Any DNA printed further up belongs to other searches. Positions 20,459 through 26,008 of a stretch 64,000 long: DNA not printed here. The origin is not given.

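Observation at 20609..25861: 1,750-aa single-polypeptide fusion of a eukaryotic-like Ser/Thr kinase with a sigma-54 enhancer-binding protein (STPK-NTPase/TPR-GAF-sigma54 AAA+-HTH)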

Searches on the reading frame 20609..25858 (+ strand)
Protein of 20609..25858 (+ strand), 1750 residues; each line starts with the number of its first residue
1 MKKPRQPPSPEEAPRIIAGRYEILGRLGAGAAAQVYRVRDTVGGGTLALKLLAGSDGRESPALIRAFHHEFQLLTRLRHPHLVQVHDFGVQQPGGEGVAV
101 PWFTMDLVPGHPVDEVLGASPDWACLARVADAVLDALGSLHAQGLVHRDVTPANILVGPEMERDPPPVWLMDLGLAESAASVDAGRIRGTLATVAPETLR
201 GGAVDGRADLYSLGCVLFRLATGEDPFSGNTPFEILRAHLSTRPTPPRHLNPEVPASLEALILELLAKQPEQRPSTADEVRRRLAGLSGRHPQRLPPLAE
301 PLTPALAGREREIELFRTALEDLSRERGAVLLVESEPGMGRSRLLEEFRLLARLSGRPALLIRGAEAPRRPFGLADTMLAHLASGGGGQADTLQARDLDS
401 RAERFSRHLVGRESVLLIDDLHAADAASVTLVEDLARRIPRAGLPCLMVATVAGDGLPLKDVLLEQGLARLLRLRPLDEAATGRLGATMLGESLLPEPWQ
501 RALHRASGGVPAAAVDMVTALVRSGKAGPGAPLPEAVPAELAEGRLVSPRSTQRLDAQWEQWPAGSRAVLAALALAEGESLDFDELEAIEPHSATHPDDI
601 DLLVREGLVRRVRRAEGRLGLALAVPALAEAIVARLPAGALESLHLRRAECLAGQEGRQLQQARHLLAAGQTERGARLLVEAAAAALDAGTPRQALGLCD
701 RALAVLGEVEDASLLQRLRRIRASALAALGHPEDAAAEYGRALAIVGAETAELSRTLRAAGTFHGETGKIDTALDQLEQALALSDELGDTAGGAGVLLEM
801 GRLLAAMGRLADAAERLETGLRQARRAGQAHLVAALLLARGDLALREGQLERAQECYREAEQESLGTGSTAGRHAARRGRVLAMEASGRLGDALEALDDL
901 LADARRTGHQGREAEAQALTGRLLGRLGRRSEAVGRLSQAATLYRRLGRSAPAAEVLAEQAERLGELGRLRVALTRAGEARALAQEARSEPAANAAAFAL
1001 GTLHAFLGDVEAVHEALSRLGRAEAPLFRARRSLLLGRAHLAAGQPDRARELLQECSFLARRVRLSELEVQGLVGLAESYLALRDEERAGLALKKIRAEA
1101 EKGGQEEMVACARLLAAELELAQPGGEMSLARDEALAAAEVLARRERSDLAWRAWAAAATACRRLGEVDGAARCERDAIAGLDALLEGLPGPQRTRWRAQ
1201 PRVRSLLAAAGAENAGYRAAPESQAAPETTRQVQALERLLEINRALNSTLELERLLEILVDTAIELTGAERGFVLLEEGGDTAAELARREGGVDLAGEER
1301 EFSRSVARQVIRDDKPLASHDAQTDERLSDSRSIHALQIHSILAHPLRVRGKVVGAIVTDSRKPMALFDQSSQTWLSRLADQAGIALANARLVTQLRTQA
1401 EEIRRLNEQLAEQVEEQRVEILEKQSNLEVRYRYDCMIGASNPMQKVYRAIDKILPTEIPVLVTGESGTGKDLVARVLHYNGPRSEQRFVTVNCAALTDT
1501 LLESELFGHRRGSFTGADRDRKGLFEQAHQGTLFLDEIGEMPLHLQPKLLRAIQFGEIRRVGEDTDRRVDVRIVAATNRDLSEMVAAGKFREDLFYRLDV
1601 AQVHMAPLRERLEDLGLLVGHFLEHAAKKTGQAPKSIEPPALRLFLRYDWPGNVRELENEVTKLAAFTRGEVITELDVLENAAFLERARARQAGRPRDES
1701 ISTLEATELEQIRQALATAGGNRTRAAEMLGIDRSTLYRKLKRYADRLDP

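Call 4: search_protein_families(library=pfam, proteins=[window:20609-25858:+], max_evalue=0.01)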
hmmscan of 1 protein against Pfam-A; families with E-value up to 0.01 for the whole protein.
window:20609-25858:+ (1750 aa): 22 families
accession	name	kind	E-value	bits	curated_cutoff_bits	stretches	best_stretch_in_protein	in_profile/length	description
PF00158.32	Sigma54_activat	-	1.2e-69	233.7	20.2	1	1437-1603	1-167/168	Sigma-54 interaction domain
PF00069.31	Pkinase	-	8.5e-32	111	31.7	1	21-278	1-256/263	Protein kinase domain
PF14532.12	Sigma54_activ_2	-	6.2e-22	78.8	25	1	1438-1608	1-138/138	Sigma-54 interaction domain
PF25601.1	AAA_lid_14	-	8.9e-20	70.8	27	1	1609-1680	1-72/87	AAA+ ATPase lid domain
PF13185.12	GAF_2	-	8e-18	65.4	28.6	1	1250-1387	2-135/136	GAF domain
PF07714.23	PK_Tyr_Ser-Thr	-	1.7e-17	64.1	23.1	1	25-277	5-252/258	Protein tyrosine and serine/threonine kinase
PF01590.32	GAF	-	4.6e-16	60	22.4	1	1251-1387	1-133/133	GAF domain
PF02954.25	HTH_8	-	1.7e-15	56.9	22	1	1703-1744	1-42/42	Bacterial regulatory protein, Fis family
PF13191.12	AAA_16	-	2.8e-12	47.9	32.6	1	306-448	2-166/167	AAA ATPase domain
PF13492.12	GAF_3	-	9.7e-11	42.6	27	1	1252-1389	2-129/129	GAF domain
PF13424.12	TPR_12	-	3.5e-08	33.9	30.1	2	796-860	5-71/77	Tetratricopeptide repeat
PF13401.12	AAA_22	-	2.6e-07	31.5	27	0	328-437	5-106/130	AAA domain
PF07728.20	AAA_5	-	4.3e-05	24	22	1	1460-1579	1-123/139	AAA domain (dynein-related subfamily)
PF17667.7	Pkinase_fungal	-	0.00015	21.1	24.1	1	130-218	293-384/387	Fungal protein kinase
PF13384.12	HTH_23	-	0.00047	20.3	24.6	1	1707-1749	3-47/50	Homeodomain-like domain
PF13518.12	HTH_28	-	0.0032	17.9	25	0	1716-1744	9-36/52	Helix-turn-helix domain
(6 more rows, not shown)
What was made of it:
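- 20669..21442 (+): PknB-like protein-kinase domain (aa 21-278). Catalytic loop is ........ (Lys replaced by Thr), with DLG and APE. Pfam (call 4).
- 21524..22519 (+): STAND nucleotide-binding oligomerisation domain (aa ~306-637): P-loop NBD with Walker A GMGRS (Lys replaced by Arg) and Walker B LLIDD, then a helical domain and a winged helix. AAA_16 hit (call 4).
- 22520..24208 (+): TPR superhelix (aa ~638-1200, about 27 helices), the presumed sensor/scaffold. TPR_12, TPR_19 and TPR_MalT hits (call 4).
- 24356..24775 (+): GAF domain (aa 1250-1389). GAF, GAF_2 and GAF_3 hits (call 4).
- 24917..25648 (+): Sigma-54 interaction AAA+ module plus lid (aa 1437-1680): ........, GSFTGA, FLDEIGE. Sigma54_activat E 1.2e-69, covering 1-167/168 (call 4).
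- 25715..25840 (+): Fis-type HTH_8 (aa 1703-1744), recognition helix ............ Call 4.
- On Bacterial enhancer-binding proteins (sigma-54 activators): HTH_8 at E 1.7e-15 (call 4).
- On STAND NTPases (MalT/PknK-like, AAA_16 + TPR): AAA_16 at E 2.8e-12 (call 4).
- Closest known: STAND regulators and kinases: MalT. Same: AAA_16 and TPR_MalT hits (call 4).
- Checked: Pfam hits (call 4):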
